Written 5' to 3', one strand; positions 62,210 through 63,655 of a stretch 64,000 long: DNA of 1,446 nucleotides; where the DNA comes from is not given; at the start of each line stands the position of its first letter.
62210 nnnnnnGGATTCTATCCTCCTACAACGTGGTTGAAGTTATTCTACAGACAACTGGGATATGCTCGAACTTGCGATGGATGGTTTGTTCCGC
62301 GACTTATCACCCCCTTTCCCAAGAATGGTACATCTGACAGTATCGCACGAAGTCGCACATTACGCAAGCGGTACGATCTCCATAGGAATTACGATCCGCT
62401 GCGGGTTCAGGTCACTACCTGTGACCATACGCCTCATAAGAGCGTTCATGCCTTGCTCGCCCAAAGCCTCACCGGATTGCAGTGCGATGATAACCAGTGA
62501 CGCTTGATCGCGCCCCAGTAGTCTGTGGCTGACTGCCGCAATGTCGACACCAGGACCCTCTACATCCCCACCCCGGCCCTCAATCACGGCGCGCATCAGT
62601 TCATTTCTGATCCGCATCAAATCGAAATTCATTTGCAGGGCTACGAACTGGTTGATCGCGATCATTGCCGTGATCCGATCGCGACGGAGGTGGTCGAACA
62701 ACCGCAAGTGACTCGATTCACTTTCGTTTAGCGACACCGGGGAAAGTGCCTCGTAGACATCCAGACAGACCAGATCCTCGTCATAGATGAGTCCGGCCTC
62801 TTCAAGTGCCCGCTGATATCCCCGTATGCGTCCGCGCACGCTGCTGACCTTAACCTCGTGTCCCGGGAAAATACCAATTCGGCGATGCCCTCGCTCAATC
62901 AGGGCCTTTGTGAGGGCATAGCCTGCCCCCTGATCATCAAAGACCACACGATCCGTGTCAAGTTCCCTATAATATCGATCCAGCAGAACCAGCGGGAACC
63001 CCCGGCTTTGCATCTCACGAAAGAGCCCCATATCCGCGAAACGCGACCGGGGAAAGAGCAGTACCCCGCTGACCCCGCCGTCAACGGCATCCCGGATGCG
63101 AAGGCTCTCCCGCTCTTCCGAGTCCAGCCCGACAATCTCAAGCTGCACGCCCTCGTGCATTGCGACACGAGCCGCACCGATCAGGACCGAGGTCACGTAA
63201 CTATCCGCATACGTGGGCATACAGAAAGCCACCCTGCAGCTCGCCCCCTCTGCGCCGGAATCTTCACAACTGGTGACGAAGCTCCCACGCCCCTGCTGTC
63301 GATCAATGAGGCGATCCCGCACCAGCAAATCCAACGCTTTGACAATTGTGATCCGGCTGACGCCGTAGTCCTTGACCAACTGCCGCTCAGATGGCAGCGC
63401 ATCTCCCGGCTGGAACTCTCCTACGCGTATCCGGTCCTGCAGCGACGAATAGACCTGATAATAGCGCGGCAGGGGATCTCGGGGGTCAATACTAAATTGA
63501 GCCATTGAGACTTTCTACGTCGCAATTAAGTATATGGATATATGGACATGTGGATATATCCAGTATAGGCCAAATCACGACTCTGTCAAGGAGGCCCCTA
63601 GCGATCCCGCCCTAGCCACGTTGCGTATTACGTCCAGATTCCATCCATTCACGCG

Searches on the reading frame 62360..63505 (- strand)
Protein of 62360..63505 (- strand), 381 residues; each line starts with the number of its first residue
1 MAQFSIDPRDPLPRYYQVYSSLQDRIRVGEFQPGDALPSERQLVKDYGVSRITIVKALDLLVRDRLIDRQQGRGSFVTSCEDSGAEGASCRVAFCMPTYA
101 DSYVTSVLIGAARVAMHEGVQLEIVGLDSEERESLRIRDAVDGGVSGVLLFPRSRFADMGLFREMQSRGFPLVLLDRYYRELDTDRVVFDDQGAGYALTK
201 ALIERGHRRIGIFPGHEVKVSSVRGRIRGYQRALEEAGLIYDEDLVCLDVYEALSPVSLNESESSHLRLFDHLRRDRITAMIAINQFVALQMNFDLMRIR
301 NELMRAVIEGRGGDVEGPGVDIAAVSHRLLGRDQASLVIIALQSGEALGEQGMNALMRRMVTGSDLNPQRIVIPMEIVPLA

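Call 13: search_protein_families(library=pfam, proteins=[window:62360-63505:-])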
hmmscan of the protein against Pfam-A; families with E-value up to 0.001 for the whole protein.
window:62360-63505:- (381 aa): 4 families
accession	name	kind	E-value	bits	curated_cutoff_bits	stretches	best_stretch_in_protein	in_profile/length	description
PF00392.27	GntR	-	7.2e-20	70.8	27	1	15-77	2-64/64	Bacterial regulatory proteins, gntR family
PF00532.27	Peripla_BP_1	-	1.2e-08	35.3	22.2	1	93-242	5-156/281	Periplasmic binding proteins and sugar binding domain of LacI family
PF13377.12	Peripla_BP_3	-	1.7e-06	28.6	26.5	1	200-290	2-88/167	Periplasmic binding protein-like domain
PF13407.12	Peripla_BP_4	-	2.8e-05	24.2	35.1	1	92-330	1-226/258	Periplasmic binding protein domain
